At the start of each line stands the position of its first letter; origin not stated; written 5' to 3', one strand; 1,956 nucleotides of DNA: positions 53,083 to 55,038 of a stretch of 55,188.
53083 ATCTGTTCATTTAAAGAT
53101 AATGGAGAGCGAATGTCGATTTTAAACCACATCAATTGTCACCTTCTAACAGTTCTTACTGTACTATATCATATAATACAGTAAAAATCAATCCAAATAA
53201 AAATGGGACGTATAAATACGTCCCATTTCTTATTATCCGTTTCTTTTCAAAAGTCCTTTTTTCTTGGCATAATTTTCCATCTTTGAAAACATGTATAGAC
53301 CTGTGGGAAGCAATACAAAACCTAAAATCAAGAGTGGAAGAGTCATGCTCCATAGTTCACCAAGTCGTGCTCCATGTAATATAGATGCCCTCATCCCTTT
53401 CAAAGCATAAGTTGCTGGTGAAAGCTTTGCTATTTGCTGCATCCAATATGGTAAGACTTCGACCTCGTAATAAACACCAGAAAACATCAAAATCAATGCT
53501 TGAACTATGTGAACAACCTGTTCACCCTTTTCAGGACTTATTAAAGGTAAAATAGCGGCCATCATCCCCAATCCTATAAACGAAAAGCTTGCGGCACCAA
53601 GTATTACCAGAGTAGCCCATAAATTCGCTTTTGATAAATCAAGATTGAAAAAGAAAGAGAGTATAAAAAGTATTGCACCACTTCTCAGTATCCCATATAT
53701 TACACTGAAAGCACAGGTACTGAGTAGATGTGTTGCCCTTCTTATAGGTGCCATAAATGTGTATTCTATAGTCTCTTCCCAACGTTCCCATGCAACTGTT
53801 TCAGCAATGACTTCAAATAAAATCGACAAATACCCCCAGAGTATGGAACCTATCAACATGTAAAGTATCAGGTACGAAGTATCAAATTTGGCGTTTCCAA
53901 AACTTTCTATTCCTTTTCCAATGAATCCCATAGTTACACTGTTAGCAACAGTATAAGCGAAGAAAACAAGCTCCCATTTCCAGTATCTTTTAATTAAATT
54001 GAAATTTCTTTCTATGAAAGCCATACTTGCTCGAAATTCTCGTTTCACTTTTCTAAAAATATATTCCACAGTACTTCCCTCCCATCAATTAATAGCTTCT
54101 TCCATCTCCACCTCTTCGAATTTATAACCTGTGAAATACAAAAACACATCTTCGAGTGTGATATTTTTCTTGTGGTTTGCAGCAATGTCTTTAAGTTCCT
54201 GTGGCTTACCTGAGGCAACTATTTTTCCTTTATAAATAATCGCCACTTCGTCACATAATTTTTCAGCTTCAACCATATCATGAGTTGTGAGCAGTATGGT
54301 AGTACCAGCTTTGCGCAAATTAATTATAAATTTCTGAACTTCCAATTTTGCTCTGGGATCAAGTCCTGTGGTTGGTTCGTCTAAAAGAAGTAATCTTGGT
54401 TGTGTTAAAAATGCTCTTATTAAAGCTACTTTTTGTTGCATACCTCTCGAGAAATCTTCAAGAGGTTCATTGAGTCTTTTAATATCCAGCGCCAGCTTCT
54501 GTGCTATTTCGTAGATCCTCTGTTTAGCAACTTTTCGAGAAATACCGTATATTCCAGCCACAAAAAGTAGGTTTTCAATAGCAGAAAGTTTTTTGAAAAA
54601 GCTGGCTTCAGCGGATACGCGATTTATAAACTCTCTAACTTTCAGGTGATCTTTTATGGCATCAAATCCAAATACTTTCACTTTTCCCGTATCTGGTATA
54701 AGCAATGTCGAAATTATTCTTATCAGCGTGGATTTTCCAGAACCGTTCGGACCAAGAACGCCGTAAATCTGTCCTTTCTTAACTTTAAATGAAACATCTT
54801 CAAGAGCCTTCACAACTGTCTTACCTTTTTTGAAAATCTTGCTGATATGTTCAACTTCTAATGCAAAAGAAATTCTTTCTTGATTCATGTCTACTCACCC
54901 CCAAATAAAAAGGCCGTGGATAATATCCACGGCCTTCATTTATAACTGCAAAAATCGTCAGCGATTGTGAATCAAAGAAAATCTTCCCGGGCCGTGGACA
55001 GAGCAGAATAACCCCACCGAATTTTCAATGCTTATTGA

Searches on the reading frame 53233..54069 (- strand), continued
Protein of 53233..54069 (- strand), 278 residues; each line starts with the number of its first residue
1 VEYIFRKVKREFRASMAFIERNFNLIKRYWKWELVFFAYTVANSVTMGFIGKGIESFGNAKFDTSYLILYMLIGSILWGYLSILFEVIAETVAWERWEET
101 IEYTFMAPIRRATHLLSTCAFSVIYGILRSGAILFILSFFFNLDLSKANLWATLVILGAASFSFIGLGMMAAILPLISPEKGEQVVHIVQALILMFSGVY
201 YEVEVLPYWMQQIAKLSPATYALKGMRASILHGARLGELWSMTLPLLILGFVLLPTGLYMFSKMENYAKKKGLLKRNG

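Call 30: find_encoding_contigs(protein=P0008, flank=2500, max_places=2)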
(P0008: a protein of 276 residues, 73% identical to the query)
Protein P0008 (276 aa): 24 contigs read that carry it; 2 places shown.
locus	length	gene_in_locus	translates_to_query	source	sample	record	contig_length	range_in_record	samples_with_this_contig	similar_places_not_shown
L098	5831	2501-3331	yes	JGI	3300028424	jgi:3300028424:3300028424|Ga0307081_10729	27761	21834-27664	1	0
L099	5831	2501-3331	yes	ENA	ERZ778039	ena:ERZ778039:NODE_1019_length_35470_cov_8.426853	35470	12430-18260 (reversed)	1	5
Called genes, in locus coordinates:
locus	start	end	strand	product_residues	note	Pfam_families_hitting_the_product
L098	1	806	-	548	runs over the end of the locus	PF00496:SBP_bac_5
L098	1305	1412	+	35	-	-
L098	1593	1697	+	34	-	-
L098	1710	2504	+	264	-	PF00005:ABC_tran, PF13304:AAA_21 (weak)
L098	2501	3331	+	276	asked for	PF01061:ABC2_membrane, PF12698:ABC2_membrane_3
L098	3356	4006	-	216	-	PF13487:HD_5, PF01966:HD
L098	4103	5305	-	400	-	PF14417:MEDS, PF06745:ATPase (weak), PF13188:PAS_8 (faint), PF00989:PAS (faint), PF08448:PAS_4, PF13426:PAS_9 (faint)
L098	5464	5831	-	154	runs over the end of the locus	?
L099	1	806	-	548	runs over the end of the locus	PF00496:SBP_bac_5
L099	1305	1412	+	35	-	-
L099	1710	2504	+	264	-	PF00005:ABC_tran, PF13304:AAA_21 (weak)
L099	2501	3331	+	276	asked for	PF01061:ABC2_membrane, PF12698:ABC2_membrane_3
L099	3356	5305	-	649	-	PF14417:MEDS, PF06745:ATPase (weak), PF13188:PAS_8 (faint), PF08448:PAS_4, PF00989:PAS, PF13426:PAS_9, PF13487:HD_5, PF01966:HD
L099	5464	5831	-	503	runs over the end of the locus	PF10150:RNase_E_G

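Call 31: find_encoding_contigs(protein=P0009, flank=2500, max_places=2)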
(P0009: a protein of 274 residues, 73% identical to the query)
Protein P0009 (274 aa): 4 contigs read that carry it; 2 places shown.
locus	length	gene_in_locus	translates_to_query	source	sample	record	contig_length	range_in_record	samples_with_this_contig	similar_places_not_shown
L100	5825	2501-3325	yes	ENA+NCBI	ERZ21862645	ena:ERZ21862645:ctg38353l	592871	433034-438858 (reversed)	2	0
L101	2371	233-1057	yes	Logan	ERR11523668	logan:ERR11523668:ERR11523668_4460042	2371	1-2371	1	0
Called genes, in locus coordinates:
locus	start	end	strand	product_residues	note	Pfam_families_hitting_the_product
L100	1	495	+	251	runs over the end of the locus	PF01791:DeoC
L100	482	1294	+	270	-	PF00459:Inositol_P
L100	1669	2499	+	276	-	PF00005:ABC_tran, PF13555:AAA_29 (weak), PF13304:AAA_21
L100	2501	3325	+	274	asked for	PF01061:ABC2_membrane, PF12698:ABC2_membrane_3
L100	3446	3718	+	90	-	PF00216:Bac_DNA_binding, PF18291:HU-HIG, PF18175:HU-CCDC81_bac_2 (faint)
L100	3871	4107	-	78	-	-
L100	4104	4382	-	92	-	-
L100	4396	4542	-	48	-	-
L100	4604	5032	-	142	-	PF00254:FKBP_C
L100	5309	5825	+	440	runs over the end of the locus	PF01270:Glyco_hydro_8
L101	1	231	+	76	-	?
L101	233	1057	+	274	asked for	PF01061:ABC2_membrane, PF12698:ABC2_membrane_3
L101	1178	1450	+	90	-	PF00216:Bac_DNA_binding, PF18291:HU-HIG, PF18175:HU-CCDC81_bac_2 (faint)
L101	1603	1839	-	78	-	-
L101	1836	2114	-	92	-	-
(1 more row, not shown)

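Call 32: find_encoding_contigs(protein=P0038, flank=2500, max_places=1)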
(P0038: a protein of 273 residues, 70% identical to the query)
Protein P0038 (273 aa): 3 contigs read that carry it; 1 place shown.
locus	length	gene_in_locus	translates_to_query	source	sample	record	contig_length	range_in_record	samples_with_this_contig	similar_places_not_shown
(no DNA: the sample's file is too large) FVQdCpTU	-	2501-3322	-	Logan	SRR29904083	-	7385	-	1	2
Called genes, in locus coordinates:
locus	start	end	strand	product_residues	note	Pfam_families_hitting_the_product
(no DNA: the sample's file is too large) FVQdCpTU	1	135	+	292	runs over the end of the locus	PF07136:DUF1385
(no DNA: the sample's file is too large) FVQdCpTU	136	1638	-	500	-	PF01966:HD, PF19276:HD_assoc_2 (faint)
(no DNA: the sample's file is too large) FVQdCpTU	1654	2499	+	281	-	PF00005:ABC_tran, PF13476:AAA_23 (faint), PF13555:AAA_29 (weak), PF13304:AAA_21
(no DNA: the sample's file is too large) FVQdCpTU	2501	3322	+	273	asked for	PF01061:ABC2_membrane, PF12698:ABC2_membrane_3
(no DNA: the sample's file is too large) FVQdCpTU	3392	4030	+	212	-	PF10105:DUF2344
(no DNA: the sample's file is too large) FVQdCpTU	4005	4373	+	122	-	PF00072:Response_reg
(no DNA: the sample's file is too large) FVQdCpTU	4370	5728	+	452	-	PF07228:SpoIIE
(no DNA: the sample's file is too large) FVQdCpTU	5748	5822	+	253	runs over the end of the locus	PF20772:TACO1_YebC_N, PF01709:Transcrip_reg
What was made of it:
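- Tried and rejected: DNA for Pseudothermotoga thermarum (P0038) could not be fetched (call 32).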

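Call 33: find_encoding_contigs(protein=P0039, flank=2500, max_places=1)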
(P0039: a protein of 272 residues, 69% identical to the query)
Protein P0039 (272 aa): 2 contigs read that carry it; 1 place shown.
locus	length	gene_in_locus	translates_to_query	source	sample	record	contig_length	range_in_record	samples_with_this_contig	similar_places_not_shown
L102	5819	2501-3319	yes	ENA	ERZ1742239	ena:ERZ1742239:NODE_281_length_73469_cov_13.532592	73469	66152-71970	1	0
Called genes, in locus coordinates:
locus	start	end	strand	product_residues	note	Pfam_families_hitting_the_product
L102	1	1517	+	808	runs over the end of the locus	PF01074:Glyco_hydro_38N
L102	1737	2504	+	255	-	PF00005:ABC_tran, PF13175:AAA_15 (faint), PF13555:AAA_29 (weak), PF13304:AAA_21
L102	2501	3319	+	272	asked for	PF01061:ABC2_membrane, PF12698:ABC2_membrane_3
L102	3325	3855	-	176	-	PF14512:TM1586_NiRdase (faint), PF00881:Nitroreductase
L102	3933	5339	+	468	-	PF00749:tRNA-synt_1c, PF19269:Anticodon_2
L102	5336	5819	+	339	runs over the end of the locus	PF13439:Glyco_transf_4, PF13579:Glyco_trans_4_4 (weak), PF00534:Glycos_transf_1, PF13692:Glyco_trans_1_4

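Call 34: find_encoding_contigs(protein=P0045, flank=2500, max_places=1)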
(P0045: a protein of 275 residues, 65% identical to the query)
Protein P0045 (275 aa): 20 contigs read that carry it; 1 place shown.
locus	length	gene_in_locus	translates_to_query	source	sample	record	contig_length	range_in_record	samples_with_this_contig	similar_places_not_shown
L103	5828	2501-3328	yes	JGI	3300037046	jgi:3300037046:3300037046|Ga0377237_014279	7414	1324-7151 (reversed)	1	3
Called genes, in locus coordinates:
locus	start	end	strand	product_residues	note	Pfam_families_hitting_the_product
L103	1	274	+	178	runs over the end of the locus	?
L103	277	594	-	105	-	PF01035:DNA_binding_1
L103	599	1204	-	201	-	PF10502:Peptidase_S26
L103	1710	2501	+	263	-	PF00005:ABC_tran, PF13304:AAA_21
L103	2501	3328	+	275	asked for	PF01061:ABC2_membrane, PF12698:ABC2_membrane_3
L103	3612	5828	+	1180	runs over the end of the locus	?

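Call 40: search_protein_families(library=ncbifam, proteins=[window:53233-54069:-], max_evalue=0.00001)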
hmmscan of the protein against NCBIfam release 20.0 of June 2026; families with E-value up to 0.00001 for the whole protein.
window:53233-54069:- (278 aa): 4 families
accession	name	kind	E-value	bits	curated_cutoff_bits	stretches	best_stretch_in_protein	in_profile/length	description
TIGR01247.1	drrB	subfamily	2.6e-11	43.7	223.05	1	88-248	66-220/236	daunorubicin resistance ABC transporter membrane protein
NF011648.0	PRK15066.1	subfamily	1.1e-10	41.6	225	1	10-263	5-251/257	ABC transporter permease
TIGR00025.1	Mtu_efflux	paralog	1.1e-08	35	146.9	1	79-243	49-213/238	ABC transporter efflux protein, DrrB family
TIGR03062.1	pip_yhgE_Cterm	subfamily_domain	2.1e-08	34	102.2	1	120-261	66-203/208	YhgE/Pip family protein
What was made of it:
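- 53233..54069 (-): ABC-2 permease gene (278 aa), the second and last gene of the regulated operon. Call 40 gives a weak drrB-family match.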

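Call 41: search_solved_structures(query=window:53233-54069:-, max_evalue=0.01)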
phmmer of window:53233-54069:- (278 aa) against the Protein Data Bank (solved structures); distinct sequences matched with E-value up to 0.01: 0.
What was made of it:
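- On DrrAB (DrugE1) ABC-2 exporter family (the regulated genes): There is no solved-structure relative for the permease (call 41).
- Tried and rejected: A PDB sequence search with the permease gave no hit (call 41).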

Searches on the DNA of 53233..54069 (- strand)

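Call 38: search_rna_families(sources=[L020, L024, L031, L035, L037, L042, L054, L079, L010, L016, L093, L102, L090, L089, L067, L084], threshold=gathering)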
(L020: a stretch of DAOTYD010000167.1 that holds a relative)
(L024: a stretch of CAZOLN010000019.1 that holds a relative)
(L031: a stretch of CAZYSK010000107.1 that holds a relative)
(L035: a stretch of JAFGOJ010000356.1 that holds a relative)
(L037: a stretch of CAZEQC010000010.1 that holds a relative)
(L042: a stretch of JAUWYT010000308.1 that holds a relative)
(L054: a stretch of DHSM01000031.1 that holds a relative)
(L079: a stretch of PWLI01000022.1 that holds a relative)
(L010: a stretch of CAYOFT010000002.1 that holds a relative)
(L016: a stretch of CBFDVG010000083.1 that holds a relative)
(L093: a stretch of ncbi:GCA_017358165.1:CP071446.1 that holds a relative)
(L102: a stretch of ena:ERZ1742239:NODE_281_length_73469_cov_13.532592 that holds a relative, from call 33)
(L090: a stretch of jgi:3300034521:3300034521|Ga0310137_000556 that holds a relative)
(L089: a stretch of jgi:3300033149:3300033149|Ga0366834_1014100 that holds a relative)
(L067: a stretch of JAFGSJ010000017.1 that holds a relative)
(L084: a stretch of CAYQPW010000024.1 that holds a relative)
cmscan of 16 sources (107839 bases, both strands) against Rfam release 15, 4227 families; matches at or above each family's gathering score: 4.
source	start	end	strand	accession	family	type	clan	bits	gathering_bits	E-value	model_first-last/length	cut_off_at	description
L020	4939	5011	+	RF00005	tRNA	Gene; tRNA;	CL00001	66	29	6.7e-12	1-71/71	no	tRNA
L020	5027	5099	+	RF00005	tRNA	Gene; tRNA;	CL00001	63.8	29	2.7e-11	1-71/71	no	tRNA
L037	2324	2411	-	RF00005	tRNA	Gene; tRNA;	CL00001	53.8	29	1.6e-08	1-71/71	no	tRNA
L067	71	116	+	RF01687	Acido-Lenti-1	Gene; sRNA;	-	40.2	37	2e-05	1-46/46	no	Acido-Lenti-1 RNA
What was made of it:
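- On Riboswitch / T-box / any Rfam family: There are no hits at gathering score in 16 orthologous loci from four phyla (call 38).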

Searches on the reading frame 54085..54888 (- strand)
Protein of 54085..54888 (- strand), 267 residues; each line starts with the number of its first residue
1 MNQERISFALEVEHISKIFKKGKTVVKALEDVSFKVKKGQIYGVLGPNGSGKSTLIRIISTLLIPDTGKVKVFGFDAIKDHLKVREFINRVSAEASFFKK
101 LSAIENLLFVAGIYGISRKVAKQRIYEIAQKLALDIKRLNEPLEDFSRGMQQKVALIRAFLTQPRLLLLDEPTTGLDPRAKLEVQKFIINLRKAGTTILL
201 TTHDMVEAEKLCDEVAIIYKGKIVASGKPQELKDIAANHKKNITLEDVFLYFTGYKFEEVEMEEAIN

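Call 10: search_protein_families(library=pfam, proteins=[window:54085-54888:-])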
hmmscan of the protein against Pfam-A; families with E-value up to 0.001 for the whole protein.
window:54085-54888:- (267 aa): 5 families
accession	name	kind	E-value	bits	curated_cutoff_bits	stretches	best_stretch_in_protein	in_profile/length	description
PF00005.33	ABC_tran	-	3.6e-30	105.8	25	1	29-174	1-137/137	ABC transporter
PF13304.12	AAA_21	-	2.3e-17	64.4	27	2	139-206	231-301/304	AAA domain, putative AbiEii toxin, Type IV TA system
PF13555.12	AAA_29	-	6.2e-06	26.3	27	1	33-69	16-51/61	P-loop containing region of AAA domain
PF03215.21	Rad17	-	0.00054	20.4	23.8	0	20-114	26-119/186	Rad17 P-loop domain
PF13476.12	AAA_23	-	0.0007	20.7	27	0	32-71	13-51/201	AAA domain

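Call 11: find_encoding_contigs(protein=window:54085-54888:-, flank=6000, max_places=10)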
Protein window:54085-54888:- (267 aa): 23 contigs read that carry it; 8 places shown.
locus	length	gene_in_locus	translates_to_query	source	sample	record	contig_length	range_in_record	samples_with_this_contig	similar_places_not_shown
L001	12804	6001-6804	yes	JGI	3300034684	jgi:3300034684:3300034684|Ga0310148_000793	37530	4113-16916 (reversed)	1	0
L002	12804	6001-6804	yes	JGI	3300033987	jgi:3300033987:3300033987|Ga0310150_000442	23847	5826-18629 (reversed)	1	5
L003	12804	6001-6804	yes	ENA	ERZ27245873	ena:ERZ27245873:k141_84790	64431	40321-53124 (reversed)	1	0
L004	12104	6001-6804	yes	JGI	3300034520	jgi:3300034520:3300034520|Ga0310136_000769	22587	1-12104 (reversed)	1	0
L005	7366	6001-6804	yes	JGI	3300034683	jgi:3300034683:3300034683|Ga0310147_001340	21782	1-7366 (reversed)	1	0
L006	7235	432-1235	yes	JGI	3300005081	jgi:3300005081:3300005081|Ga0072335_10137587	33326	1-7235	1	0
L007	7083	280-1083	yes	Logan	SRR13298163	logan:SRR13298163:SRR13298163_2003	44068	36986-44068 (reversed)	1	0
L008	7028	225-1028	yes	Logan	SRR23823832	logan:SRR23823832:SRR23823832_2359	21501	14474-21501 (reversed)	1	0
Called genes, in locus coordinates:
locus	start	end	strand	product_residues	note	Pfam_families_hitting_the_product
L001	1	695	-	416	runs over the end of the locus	PF01547:SBP_bac_1, PF13416:SBP_bac_8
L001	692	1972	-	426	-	PF00070:Pyr_redox (faint), PF01266:DAO (faint), PF03486:HI0933_like (faint), PF07992:Pyr_redox_2 (faint), PF12831:FAD_oxidored, PF13450:NAD_binding_8 (faint)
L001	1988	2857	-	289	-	PF01418:HTH_6, PF13580:SIS_2 (faint), PF01380:SIS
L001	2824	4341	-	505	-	PF00478:IMPDH (weak), PF04131:NanE, PF00977:His_biosynth (faint), PF00480:ROK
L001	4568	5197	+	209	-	PF02632:BioY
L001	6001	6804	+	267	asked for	PF13555:AAA_29 (weak), PF00005:ABC_tran, PF13304:AAA_21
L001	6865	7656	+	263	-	PF01061:ABC2_membrane, PF12698:ABC2_membrane_3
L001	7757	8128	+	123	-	PF00392:GntR, PF08279:HTH_11 (faint), PF13730:HTH_36 (faint)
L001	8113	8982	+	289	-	PF02463:SMC_N (faint), PF00005:ABC_tran, PF13304:AAA_21 (weak)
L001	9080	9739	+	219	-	PF12679:ABC2_membrane_2 (weak)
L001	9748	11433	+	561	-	PF16949:ABC_tran_2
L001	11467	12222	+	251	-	PF00005:ABC_tran, PF13304:AAA_21 (weak)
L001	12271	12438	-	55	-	-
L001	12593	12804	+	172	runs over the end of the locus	PF08279:HTH_11, PF02829:3H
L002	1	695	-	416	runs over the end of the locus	PF01547:SBP_bac_1, PF13416:SBP_bac_8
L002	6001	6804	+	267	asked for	PF13555:AAA_29 (weak), PF00005:ABC_tran, PF13304:AAA_21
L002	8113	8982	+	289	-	PF02463:SMC_N (faint), PF00005:ABC_tran, PF13304:AAA_21 (weak)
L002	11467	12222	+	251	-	PF00005:ABC_tran, PF13304:AAA_21 (weak)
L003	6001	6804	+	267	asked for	PF13555:AAA_29 (weak), PF00005:ABC_tran, PF13304:AAA_21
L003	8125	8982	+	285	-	PF02463:SMC_N (faint), PF00005:ABC_tran, PF13304:AAA_21 (weak)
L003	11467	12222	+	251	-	PF00005:ABC_tran, PF13304:AAA_21 (weak)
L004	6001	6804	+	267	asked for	PF13555:AAA_29 (weak), PF00005:ABC_tran, PF13304:AAA_21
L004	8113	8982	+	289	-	PF02463:SMC_N (faint), PF00005:ABC_tran, PF13304:AAA_21 (weak)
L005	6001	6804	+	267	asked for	PF13555:AAA_29 (weak), PF00005:ABC_tran, PF13304:AAA_21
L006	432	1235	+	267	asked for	PF13555:AAA_29 (weak), PF00005:ABC_tran, PF13304:AAA_21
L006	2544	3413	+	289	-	PF02463:SMC_N (faint), PF00005:ABC_tran, PF13304:AAA_21 (weak)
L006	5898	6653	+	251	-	PF00005:ABC_tran, PF13304:AAA_21 (weak)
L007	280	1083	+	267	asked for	PF13555:AAA_29 (weak), PF00005:ABC_tran, PF13304:AAA_21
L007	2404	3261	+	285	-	PF02463:SMC_N (faint), PF00005:ABC_tran, PF13304:AAA_21 (weak)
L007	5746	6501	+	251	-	PF00005:ABC_tran, PF13304:AAA_21 (weak)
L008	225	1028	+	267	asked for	PF13555:AAA_29 (weak), PF00005:ABC_tran, PF13304:AAA_21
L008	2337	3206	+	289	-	PF02463:SMC_N (faint), PF00005:ABC_tran, PF13304:AAA_21 (weak)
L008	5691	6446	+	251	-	PF00005:ABC_tran, PF13304:AAA_21 (weak)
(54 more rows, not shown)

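Call 40: search_protein_families(library=ncbifam, proteins=[window:54085-54888:-], max_evalue=0.00001)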
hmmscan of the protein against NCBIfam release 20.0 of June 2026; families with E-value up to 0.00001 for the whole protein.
window:54085-54888:- (267 aa): 189 families (the best 25 are shown)
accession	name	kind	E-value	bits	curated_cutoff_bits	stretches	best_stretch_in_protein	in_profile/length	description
TIGR01188.1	drrA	subfamily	1e-74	251.6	312.45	1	26-241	6-220/302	daunorubicin resistance ABC transporter, ATP-binding protein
TIGR03522.1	GldA_ABC_ATP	equivalog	7.2e-57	193.1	402.6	1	10-245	3-230/301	gliding motility-associated ABC transporter ATP-binding subunit GldA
NF033858.1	ABC2_perm_RbbA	equivalog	2.8e-46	157.9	1050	1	8-252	265-500/909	ribosome-associated ATPase/putative transporter RbbA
TIGR03864.1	PQQ_ABC_ATP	hypoth_equivalog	2.9e-46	157.8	302.25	1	9-236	1-223/236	ABC transporter, ATP-binding subunit, PQQ-dependent alcohol dehydrogenase system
NF010059.0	PRK13536.1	equivalog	5.1e-46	157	549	1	6-234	40-263/342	nodulation factor ABC transporter ATP-binding protein NodI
TIGR04521.1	ECF_ATPase_2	equivalog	3.1e-45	154.4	330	1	11-243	2-244/279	energy-coupling factor transporter ATPase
NF010060.0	PRK13537.1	equivalog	2.7e-44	151.3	521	1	9-234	15-235/314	nodulation factor ABC transporter ATP-binding protein NodI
NF040933.2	ABC_arch_GlcV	equivalog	8.3e-43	146.6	450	1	10-239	3-236/357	glucose ABC transporter ATP-binding protein GlcV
TIGR03740.1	galliderm_ABC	subfamily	2.6e-42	145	309.75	1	10-234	1-213/223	lantibiotic protection ABC transporter ATP-binding subunit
TIGR01288.1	nodI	equivalog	2.6e-42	144.9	424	1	9-234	4-224/303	nodulation factor ABC transporter ATP-binding protein NodI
TIGR04406.1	LPS_export_lptB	equivalog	1.3e-41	142.5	240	1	10-247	2-235/239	LPS export ABC transporter ATP-binding protein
TIGR00968.1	3a0106s01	subfamily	7.9e-39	133.6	342.75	1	12-238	3-224/237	sulfate ABC transporter ATP-binding protein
TIGR04520.1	ECF_ATPase_1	equivalog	9.2e-39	133.5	315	1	11-234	2-225/269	energy-coupling factor transporter ATPase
NF047930.1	ABC_ATP_B6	equivalog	9.7e-38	130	670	1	12-249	5-240/510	putative B6 ABC transporter ATP-binding protein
NF007027.0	PRK09493.1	equivalog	9.6e-37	126.6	379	1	12-240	4-231/240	glutamine ABC transporter ATP-binding protein GlnQ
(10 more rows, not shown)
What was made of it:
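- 54085..54902 (-): RBS (54902-54895) and ABC ATPase gene (ATG 54888; 267 aa), DrrA-like. Call 40: TIGR01188 drrA, 251.6 bits, below its 312 cutoff.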
